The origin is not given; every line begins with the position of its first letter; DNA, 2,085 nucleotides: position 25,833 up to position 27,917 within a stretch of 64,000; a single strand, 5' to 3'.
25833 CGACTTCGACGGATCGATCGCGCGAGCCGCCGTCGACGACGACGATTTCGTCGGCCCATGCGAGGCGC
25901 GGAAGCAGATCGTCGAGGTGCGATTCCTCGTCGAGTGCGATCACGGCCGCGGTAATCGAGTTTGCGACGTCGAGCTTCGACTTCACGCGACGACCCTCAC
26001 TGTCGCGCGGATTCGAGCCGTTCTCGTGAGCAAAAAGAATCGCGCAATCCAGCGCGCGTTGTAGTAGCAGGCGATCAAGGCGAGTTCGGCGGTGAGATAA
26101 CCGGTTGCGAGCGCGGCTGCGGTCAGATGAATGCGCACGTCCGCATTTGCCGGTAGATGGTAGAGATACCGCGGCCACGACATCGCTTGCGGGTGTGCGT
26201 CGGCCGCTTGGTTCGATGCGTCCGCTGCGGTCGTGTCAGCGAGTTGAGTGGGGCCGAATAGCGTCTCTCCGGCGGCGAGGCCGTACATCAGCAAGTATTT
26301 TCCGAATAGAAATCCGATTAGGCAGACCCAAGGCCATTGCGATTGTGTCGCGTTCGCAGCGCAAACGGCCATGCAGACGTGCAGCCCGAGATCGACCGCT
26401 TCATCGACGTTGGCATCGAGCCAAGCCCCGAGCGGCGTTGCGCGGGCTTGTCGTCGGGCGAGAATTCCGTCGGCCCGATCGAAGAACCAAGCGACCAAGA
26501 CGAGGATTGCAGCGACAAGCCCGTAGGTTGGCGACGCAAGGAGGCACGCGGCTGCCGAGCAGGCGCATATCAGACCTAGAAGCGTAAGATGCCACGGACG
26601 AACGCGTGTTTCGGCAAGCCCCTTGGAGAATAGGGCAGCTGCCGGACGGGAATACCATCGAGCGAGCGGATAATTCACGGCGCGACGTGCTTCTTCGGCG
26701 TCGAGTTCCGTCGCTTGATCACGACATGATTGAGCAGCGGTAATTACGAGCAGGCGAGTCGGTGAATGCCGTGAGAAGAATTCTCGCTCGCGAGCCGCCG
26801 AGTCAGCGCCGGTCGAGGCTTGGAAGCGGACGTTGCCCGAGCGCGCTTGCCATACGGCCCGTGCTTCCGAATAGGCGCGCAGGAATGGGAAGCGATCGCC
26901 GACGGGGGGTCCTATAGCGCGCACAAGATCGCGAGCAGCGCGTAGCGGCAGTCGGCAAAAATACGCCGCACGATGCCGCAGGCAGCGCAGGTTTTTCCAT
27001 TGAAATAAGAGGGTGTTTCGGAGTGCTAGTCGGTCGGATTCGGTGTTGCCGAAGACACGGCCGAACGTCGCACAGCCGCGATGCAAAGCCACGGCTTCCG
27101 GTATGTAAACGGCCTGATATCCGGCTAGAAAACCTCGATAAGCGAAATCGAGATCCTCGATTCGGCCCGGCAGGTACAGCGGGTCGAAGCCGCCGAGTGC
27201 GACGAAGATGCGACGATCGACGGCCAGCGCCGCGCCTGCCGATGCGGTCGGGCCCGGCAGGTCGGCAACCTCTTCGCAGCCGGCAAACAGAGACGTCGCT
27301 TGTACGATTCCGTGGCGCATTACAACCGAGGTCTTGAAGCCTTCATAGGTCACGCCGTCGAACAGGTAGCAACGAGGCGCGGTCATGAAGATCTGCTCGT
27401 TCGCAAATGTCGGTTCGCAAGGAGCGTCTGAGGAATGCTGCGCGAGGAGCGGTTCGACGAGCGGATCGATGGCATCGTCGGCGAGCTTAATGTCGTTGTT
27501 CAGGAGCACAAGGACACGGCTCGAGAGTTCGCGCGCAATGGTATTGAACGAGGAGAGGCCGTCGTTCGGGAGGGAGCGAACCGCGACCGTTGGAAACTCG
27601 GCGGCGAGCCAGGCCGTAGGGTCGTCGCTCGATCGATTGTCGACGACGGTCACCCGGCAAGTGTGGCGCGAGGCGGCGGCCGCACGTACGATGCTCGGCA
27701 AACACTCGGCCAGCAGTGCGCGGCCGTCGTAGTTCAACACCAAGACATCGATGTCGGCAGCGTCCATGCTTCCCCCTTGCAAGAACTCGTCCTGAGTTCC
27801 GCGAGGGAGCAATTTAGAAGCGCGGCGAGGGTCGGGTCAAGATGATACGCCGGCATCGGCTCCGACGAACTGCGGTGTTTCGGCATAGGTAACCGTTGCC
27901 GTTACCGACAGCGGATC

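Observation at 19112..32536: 13-kb translationally coupled envelope-glycan operon mixing LPS-core-type, capsule-type and phospholipid-type enzymes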

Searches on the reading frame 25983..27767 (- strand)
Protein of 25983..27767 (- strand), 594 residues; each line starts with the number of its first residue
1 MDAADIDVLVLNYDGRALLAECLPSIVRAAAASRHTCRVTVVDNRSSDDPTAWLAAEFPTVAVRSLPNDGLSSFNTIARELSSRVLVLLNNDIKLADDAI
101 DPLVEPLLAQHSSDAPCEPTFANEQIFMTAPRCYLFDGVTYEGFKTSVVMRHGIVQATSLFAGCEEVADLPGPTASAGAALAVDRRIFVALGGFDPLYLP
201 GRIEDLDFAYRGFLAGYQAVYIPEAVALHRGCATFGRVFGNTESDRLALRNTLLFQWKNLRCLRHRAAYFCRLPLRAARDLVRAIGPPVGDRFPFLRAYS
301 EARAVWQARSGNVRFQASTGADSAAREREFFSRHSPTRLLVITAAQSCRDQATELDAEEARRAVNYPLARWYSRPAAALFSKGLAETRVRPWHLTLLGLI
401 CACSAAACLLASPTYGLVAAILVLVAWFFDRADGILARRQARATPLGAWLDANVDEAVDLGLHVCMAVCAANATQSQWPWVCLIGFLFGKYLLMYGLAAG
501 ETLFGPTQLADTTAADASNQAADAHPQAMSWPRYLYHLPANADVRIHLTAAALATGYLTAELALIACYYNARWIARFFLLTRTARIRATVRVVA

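Call 4: search_protein_families(library=pfam, proteins=[window:25983-27767:-], max_evalue=0.01)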
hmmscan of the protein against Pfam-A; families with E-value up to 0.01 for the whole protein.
window:25983-27767:- (594 aa): 3 families
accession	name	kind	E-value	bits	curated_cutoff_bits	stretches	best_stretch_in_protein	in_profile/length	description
PF01066.26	CDP-OH_P_transf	-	1.5e-10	42.1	22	1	391-486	4-93/152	CDP-alcohol phosphatidyltransferase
PF00535.33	Glycos_transf_2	-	5.5e-06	26.8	23.3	1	8-109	2-105/168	Glycosyl transferase family 2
PF13641.12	Glyco_tranf_2_3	-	0.00067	20.2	27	0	6-107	3-111/230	Glycosyltransferase like family 2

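Call 5: search_protein_families(library=ncbifam, proteins=[window:25983-27767:-], max_evalue=0.01)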
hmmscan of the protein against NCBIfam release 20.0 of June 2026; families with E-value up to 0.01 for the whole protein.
window:25983-27767:- (594 aa): 11 families
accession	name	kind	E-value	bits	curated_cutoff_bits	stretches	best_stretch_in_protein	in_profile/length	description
NF040950.1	archin_ph_syn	equivalog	8.9e-15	55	180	1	380-502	15-132/191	archaetidylinositol phosphate synthase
NF045883.1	PIPSynth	equivalog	5.2e-10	39.3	170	1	381-484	15-118/197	phosphatidylinositol phosphate synthase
NF041135.1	IPPtranDIPPsyn_Thcocales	equivalog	4.8e-07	29.1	580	1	380-493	242-349/419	bifunctional L-myo-inositol-1-phosphate cytidylyltransferase/CDP-L-myo-inositol myo-inositolphosphotransferase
NF041875.1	EPS_EpsD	equivalog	2.8e-05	23.7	370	1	181-230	160-207/325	exopolysaccharide biosynthesis glycosyltransferase EpsD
TIGR03965.1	mycofact_glyco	equivalog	3.7e-05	22.8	280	1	178-238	231-289/467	mycofactocin biosynthesis glycosyltransferase MftF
NF008090.0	PRK10832.1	equivalog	0.0011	19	304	1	415-458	31-74/182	CDP-diacylglycerol--glycerol-3-phosphate 3-phosphatidyltransferase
NF038087.1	arch_ser_synth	exception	0.002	17.8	240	1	407-456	21-68/216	archaetidylserine synthase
TIGR04217.1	archae_ser_T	exception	0.0035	17.1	200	1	394-472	13-87/221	archaetidylserine synthase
TIGR00473.1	pssA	equivalog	0.0037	17.4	107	1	414-461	17-64/153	CDP-diacylglycerol--serine O-phosphatidyltransferase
NF038086.1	anchor_synt_A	exception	0.0051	16.6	200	1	417-457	33-72/222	protein sorting system archaetidylserine synthase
TIGR00560.1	pgsA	equivalog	0.0086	16.6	109.1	0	412-466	29-83/183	CDP-diacylglycerol--glycerol-3-phosphate 3-phosphatidyltransferase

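Call 10: find_homologous_proteins(query=window:25983-27767:-)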
Query window:25983-27767:- (594 aa): 548 proteins with E <= 0.001 among 8000 candidates; the best 120 are listed.
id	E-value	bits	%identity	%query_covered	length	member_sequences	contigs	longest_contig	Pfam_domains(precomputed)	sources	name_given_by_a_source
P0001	0.0e+0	1337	100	100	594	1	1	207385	PF01066.27,PF00535.33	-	-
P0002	2.0e-277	939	73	100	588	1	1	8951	PF13641.13,PF01066.27,PF00535.33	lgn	-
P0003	6.8e-266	901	70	100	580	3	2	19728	PF01066.27,PF00535.33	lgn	-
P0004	2.0e-259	880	69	100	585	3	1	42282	PF13641.13,PF01066.27,PF00535.33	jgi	jgi:N-acetylglucosaminyl-diphospho-decaprenol L-rhamnosyltransferase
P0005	1.4e-257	874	69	100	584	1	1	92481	PF01066.27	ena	-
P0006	2.3e-257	873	69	99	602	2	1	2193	PF01066.27,PF00535.33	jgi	-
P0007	1.4e-247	841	67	99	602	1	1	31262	PF13641.13,PF01066.27,PF00535.33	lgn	-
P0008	3.0e-247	840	67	99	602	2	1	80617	PF01066.27,PF00535.33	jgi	jgi:N-acetylglucosaminyl-diphospho-decaprenol L-rhamnosyltransferase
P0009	3.6e-246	836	67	99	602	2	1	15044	PF13641.13,PF01066.27,PF00535.33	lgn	-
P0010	2.2e-189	649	54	98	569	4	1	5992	PF01066.27,PF00535.33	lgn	-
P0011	3.5e-187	641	54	98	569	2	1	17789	PF13641.13,PF01066.27,PF00535.33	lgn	-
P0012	7.7e-187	640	55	98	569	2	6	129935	PF13641.13,PF01066.27,PF00535.33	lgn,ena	-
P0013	8.7e-186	637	54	98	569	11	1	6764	PF01066.27,PF00535.33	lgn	-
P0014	1.2e-181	623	55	98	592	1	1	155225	PF13641.13,PF01066.27,PF00535.33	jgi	jgi:GT2 family glycosyltransferase/phosphatidylglycerophosphate synthase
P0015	1.6e-179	616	55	99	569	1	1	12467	PF13641.13,PF01066.27,PF00535.33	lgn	-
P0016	5.3e-179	614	55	99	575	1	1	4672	PF01066.27,PF00535.33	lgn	-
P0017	1.4e-178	613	54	97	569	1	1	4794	PF13641.13,PF01066.27,PF00535.33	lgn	-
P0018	3.8e-177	608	55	99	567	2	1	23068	PF01066.27,PF00535.33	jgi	-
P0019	1.9e-176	606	54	98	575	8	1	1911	PF01066.27,PF00535.33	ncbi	-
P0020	2.7e-176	605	56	100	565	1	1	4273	PF13632.13,PF13641.13,PF01066.27,PF00535.33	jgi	jgi:GT2 family glycosyltransferase/phosphatidylglycerophosphate synthase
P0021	1.0e-175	604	55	97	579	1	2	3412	PF13641.13,PF01066.27,PF00535.33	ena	-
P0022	1.2e-175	603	52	99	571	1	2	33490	PF13641.13,PF01066.27,PF00535.33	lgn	-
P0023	1.3e-175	603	53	99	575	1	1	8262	PF01066.27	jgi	jgi:N-acetylglucosaminyl-diphospho-decaprenol L-rhamnosyltransferase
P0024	1.9e-175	603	54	97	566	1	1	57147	PF01066.27,PF00535.33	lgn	-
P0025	8.4e-174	597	52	100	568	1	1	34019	PF01066.27,PF00535.33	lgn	-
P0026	9.1e-173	594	55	98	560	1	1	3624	PF01066.27,PF00535.33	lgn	-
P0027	8.0e-172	591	52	100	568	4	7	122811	PF01066.27,PF00535.33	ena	-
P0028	1.1e-171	590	52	98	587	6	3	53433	PF13641.13,PF01066.27,PF00535.33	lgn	-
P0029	8.1e-171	587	54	98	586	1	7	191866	PF01066.27,PF00535.33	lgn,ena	-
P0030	4.1e-170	585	54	98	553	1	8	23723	PF13632.13,PF01066.27,PF00535.33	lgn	-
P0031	8.9e-170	584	53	99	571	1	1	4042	PF13641.13,PF01066.27,PF00535.33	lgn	-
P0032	3.3e-169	582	52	99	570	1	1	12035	PF01066.27,PF00535.33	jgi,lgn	jgi:GT2 family glycosyltransferase/phosphatidylglycerophosphate synthase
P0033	6.6e-169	581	53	98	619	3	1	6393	PF01066.27,PF00535.33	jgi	jgi:N-acetylglucosaminyl-diphospho-decaprenol L-rhamnosyltransferase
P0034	1.7e-165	570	52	99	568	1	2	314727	PF01066.27,PF00535.33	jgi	jgi:N-acetylglucosaminyl-diphospho-decaprenol L-rhamnosyltransferase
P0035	2.1e-165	569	51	98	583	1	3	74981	PF01066.27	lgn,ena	-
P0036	2.8e-165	569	54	99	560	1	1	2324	PF01066.27,PF00535.33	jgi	jgi:GT2 family glycosyltransferase/phosphatidylglycerophosphate synthase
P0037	4.1e-165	568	51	99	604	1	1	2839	PF01066.27,PF00535.33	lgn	-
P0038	5.7e-165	568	52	98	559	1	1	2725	PF13632.13,PF13641.13,PF01066.27,PF00535.33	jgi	jgi:GT2 family glycosyltransferase/phosphatidylglycerophosphate synthase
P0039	4.0e-164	565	52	98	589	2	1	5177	PF01066.27,PF00535.33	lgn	-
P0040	9.4e-164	564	50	97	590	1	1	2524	PF01066.27,PF00535.33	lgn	-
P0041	3.7e-163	562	51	97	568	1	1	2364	PF01066.27,PF00535.33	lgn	-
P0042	7.1e-163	561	52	100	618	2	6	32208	PF13632.13,PF13641.13,PF01066.27,PF00535.33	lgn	-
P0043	1.2e-162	560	51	98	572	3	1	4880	PF00535.33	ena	-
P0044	2.1e-162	560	52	97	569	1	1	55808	PF13632.13,PF13641.13,PF01066.27,PF00535.33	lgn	-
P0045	2.6e-162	559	60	47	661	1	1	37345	PF13641.13,PF01066.27,PF00535.33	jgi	-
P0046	9.6e-162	557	52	97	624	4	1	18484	PF01066.27,PF00535.33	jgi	jgi:GT2 family glycosyltransferase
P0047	1.3e-161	557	49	98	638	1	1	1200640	PF13641.13,PF01066.27,PF00535.33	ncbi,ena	-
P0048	1.6e-161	557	52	97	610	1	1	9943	PF13641.13,PF01066.27,PF00535.33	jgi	jgi:GT2 family glycosyltransferase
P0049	6.6e-161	555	56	56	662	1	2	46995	PF01066.27,PF00535.33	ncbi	ncbi:MAG: CDP-alcohol phosphatidyltransferase family protein [Pirellulales bacterium]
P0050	4.0e-160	552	51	97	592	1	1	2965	PF01066.27,PF00535.33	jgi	jgi:GT2 family glycosyltransferase/phosphatidylglycerophosphate synthase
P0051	4.7e-160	552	52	98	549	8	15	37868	PF13632.13,PF01066.27,PF00535.33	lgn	-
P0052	7.0e-160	551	50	99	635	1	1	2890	PF01066.27,PF00535.33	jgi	jgi:GT2 family glycosyltransferase/phosphatidylglycerophosphate synthase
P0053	7.4e-160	551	51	98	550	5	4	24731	PF01066.27,PF00535.33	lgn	-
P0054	4.5e-158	545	52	97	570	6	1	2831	PF01066.27,PF00535.33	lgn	-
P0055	1.0e-157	544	50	97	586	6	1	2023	PF13641.13,PF01066.27,PF00535.33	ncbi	ncbi:MAG: CDP-alcohol phosphatidyltransferase family protein, partial [Thermoguttaceae bacterium]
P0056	5.6e-156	538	51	98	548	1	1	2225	PF01066.27,PF00535.33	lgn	-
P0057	5.8e-156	538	48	97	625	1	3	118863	PF01066.27,PF00535.33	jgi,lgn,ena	jgi:GT2 family glycosyltransferase/phosphatidylglycerophosphate synthase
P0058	5.8e-154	532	49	97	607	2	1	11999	PF13641.13,PF01066.27,PF00535.33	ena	-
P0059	2.5e-153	530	51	98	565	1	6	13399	PF13641.13,PF01066.27,PF00535.33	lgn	-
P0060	3.3e-151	523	50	96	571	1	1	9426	PF01066.27,PF00535.33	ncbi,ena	ncbi:MAG TPA: glycosyltransferase [Pirellulales bacterium]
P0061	2.0e-150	520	47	97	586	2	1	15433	PF01066.27,PF00535.33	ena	-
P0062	1.8e-149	517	49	98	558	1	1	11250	PF13641.13,PF01066.27,PF00535.33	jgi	jgi:GT2 family glycosyltransferase/phosphatidylglycerophosphate synthase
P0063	8.4e-149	515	50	96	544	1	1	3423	PF13632.13,PF13641.13,PF01066.27,PF00535.33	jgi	jgi:GT2 family glycosyltransferase/phosphatidylglycerophosphate synthase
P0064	1.3e-148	514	51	96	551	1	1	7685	PF13641.13,PF01066.27,PF00535.33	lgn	-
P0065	1.4e-147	511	47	97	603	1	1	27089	PF01066.27,PF00535.33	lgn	-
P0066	2.9e-147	510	49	97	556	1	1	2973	PF13641.13,PF01066.27,PF00535.33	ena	-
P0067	2.3e-146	507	48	96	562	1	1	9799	PF01066.27,PF00535.33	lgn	-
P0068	1.1e-144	501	48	98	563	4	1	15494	PF13641.13,PF01066.27,PF00535.33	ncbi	-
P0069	9.1e-144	498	50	97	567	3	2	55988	PF01066.27,PF00535.33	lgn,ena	-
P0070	1.2e-142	494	47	97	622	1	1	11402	PF13641.13,PF01066.27,PF00535.33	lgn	-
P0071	1.5e-142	494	48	98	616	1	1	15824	PF13632.13,PF13641.13,PF01066.27,PF00535.33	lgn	-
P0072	3.9e-142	493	47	97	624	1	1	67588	PF13641.13,PF01066.27,PF00535.33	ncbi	-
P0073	1.1e-141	491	55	56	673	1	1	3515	PF01066.27,PF00535.33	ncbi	-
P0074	1.5e-141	491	46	96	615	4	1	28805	PF13641.13,PF01066.27,PF00535.33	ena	-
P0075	2.6e-141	490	48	96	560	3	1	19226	PF01066.27,PF00535.33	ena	-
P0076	8.3e-141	488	45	96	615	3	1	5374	PF13641.13,PF01066.27,PF00535.33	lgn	-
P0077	8.9e-141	488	47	97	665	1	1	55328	PF13641.13,PF01066.27,PF00535.33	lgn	-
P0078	1.4e-140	487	46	96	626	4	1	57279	PF13641.13,PF01066.27,PF00535.33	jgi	-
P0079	2.5e-140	487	46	96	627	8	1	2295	PF01066.27,PF00535.33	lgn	-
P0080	1.1e-139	484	45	97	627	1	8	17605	PF13641.13,PF01066.27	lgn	-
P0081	2.6e-139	483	46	96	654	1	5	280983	PF13641.13,PF01066.27,PF00535.33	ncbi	-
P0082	8.3e-138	478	48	92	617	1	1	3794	PF01066.27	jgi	jgi:phosphatidylglycerophosphate synthase/GT2 family glycosyltransferase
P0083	1.6e-137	477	45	96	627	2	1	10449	PF01066.27,PF00535.33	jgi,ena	-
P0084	1.0e-136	475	45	98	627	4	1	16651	PF13641.13,PF01066.27,PF00535.33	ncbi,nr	ncbi:MAG: glycosyltransferase [Pirellulales bacterium]|nr:glycosyltransferase [Pirellulales bacteriu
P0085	2.3e-134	467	49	96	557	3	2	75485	PF01066.27,PF00535.33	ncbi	-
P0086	6.3e-134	466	45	96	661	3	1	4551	PF01066.27,PF00535.33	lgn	-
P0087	2.0e-132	461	49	96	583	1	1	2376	PF13641.13,PF01066.27,PF00535.33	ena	-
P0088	1.8e-131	457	46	96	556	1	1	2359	PF13641.13,PF01066.27,PF00535.33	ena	-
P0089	8.3e-131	455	46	96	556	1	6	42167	PF13641.13,PF01066.27,PF00535.33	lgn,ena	-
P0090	1.1e-128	448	46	96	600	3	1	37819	PF13641.13,PF01066.27,PF00535.33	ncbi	-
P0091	2.2e-125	437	45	99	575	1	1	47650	PF13641.13,PF01066.27,PF00535.33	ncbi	-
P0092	2.7e-119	417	51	79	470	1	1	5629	PF01066.27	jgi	jgi:hypothetical protein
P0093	8.7e-117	409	55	61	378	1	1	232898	PF13641.13,PF00535.33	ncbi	ncbi:MAG: glycosyltransferase [Pirellulales bacterium]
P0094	7.3e-111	389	58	57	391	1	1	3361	PF00535.33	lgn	-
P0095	1.7e-110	388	58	59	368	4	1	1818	PF13641.13,PF00535.33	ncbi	-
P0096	3.6e-110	387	58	56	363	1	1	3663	PF00535.33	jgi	jgi:GT2 family glycosyltransferase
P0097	4.6e-109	383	48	76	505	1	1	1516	PF01066.27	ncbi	ncbi:MAG: CDP-alcohol phosphatidyltransferase family protein, partial [Pirellulales bacterium]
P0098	2.9e-108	381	61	51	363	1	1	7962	PF00535.33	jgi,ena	-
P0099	3.2e-108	381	62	51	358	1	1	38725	PF00535.33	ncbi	-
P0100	1.1e-107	379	59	51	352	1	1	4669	PF13632.13,PF00535.33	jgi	jgi:GT2 family glycosyltransferase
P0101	1.2e-107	379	58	56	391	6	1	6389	PF00535.33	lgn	-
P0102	1.5e-107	378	54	64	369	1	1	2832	PF13641.13,PF00535.33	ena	-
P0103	1.6e-107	378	58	58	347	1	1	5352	PF00535.33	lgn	-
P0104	3.6e-107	377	58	56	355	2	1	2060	PF00535.33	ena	-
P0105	3.9e-107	377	62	49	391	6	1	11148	PF00535.33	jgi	-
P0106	4.9e-107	377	59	56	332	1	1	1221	PF00535.33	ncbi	ncbi:MAG: glycosyltransferase [Pirellulales bacterium]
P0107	6.0e-107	376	58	56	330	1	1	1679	PF13641.13,PF00535.33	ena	-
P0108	3.7e-106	374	58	57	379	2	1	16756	PF13641.13,PF00535.33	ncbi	ncbi:MAG: glycosyltransferase [Planctomycetota bacterium]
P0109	4.1e-106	374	59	51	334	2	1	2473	PF00535.33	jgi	jgi:N-acetylglucosaminyl-diphospho-decaprenol L-rhamnosyltransferase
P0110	5.1e-106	373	59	56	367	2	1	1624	PF13641.13,PF00535.33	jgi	jgi:N-acetylglucosaminyl-diphospho-decaprenol L-rhamnosyltransferase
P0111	6.3e-106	373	58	56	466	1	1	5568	PF13641.13,PF00535.33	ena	-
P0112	1.0e-105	372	60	57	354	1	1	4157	PF00535.33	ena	-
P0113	1.5e-105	372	56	57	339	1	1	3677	PF13641.13,PF00535.33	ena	-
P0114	1.9e-105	371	60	50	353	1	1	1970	PF00535.33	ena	-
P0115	3.3e-105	371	58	56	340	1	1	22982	PF00535.33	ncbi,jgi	ncbi:MAG: glycosyltransferase [Planctomycetota bacterium]|jgi:GT2 family glycosyltransferase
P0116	3.8e-105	370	59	51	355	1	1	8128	PF00535.33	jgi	jgi:GT2 family glycosyltransferase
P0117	4.5e-105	370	57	56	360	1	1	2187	PF00535.33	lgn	-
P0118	4.8e-105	370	59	52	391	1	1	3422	PF00535.33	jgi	-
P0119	5.4e-105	370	58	56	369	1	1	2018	PF13641.13,PF00535.33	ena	-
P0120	1.5e-104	368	58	57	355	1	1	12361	PF00535.33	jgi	jgi:GT2 family glycosyltransferase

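Call 11: find_encoding_contigs(protein=P0047, flank=10000, max_places=2)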
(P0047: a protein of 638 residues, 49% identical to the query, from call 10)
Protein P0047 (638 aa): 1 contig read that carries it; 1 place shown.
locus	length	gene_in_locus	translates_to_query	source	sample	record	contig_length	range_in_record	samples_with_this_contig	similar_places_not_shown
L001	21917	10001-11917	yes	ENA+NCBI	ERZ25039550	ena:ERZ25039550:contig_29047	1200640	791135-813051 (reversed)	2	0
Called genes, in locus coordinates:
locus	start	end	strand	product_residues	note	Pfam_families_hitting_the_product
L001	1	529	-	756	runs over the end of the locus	PF07719:TPR_2 (faint), PF13428:TPR_14 (faint), PF14559:TPR_19 (faint)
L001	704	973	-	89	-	PF03720:UDPG_MGDP_dh_C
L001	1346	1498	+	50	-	-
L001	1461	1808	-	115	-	PF03721:UDPG_MGDP_dh_N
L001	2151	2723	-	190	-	PF07638:Sigma70_ECF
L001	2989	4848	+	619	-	-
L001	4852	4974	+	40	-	-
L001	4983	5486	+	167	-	-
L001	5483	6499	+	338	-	-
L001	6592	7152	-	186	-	PF00202:Aminotran_3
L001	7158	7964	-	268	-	PF00202:Aminotran_3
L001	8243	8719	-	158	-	PF10604:Polyketide_cyc2, PF03364:Polyketide_cyc (weak)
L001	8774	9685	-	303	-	PF01913:FTR, PF02741:FTR_C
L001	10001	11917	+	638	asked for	PF00535:Glycos_transf_2, PF13641:Glyco_tranf_2_3 (faint), PF01066:CDP-OH_P_transf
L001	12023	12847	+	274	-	-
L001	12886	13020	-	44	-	-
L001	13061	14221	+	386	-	PF01522:Polysacc_deac_1 (faint), PF10096:DUF2334 (weak)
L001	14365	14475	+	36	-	-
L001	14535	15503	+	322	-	-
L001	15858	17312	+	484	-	PF01075:Glyco_transf_9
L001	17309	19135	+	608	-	PF02366:PMT (weak)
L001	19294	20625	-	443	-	PF00109:ketoacyl-synt, PF02801:Ketoacyl-synt_C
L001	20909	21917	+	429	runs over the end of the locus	PF13360:PQQ_2, PF25293:Beta-prop_EMC1_N (faint), PF01011:PQQ (faint), PF13570:Beta-prop_ACSF4 (faint), PF13360:PQQ_2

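Call 12: find_encoding_contigs(protein=P0081, flank=10000, max_places=2)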
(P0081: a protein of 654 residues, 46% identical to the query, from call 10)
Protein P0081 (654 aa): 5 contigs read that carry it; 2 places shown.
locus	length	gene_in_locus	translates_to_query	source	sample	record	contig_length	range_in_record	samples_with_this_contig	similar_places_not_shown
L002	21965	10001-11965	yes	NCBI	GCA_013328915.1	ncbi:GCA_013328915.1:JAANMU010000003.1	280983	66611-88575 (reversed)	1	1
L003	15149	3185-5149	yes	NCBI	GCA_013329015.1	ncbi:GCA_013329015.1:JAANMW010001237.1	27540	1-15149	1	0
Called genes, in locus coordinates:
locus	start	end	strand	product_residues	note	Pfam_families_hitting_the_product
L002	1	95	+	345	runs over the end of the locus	-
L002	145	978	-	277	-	PF01048:PNP_UDP_1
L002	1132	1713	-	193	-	PF13431:TPR_17 (faint)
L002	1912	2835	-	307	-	PF10518:TAT_signal (faint), PF01261:AP_endonuc_2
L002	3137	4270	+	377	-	PF13480:Acetyltransf_6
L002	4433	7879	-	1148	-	PF00501:AMP-binding, PF23024:AMP-dom_DIP2-like, PF00550:PP-binding (weak), PF00155:Aminotran_1_2, PF00266:Aminotran_5 (weak)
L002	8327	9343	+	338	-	PF06182:ABC2_membrane_6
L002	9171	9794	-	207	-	-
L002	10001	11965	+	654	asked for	PF00535:Glycos_transf_2, PF13641:Glyco_tranf_2_3 (weak), PF01066:CDP-OH_P_transf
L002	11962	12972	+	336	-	PF00535:Glycos_transf_2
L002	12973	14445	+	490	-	PF10096:DUF2334 (faint)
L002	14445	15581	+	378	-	PF13439:Glyco_transf_4, PF00534:Glycos_transf_1, PF13692:Glyco_trans_1_4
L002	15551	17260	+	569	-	PF01075:Glyco_transf_9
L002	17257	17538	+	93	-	-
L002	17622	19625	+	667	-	PF02366:PMT (weak)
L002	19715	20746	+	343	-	PF00535:Glycos_transf_2, PF10111:Glyco_tranf_2_2, PF13641:Glyco_tranf_2_3, PF13632:Glyco_trans_2_3 (weak)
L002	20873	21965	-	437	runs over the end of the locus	PF07394:DUF1501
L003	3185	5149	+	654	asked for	PF00535:Glycos_transf_2, PF13641:Glyco_tranf_2_3 (weak), PF01066:CDP-OH_P_transf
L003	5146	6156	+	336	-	PF00535:Glycos_transf_2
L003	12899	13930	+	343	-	PF00535:Glycos_transf_2, PF10111:Glyco_tranf_2_2, PF13641:Glyco_tranf_2_3, PF13632:Glyco_trans_2_3 (weak)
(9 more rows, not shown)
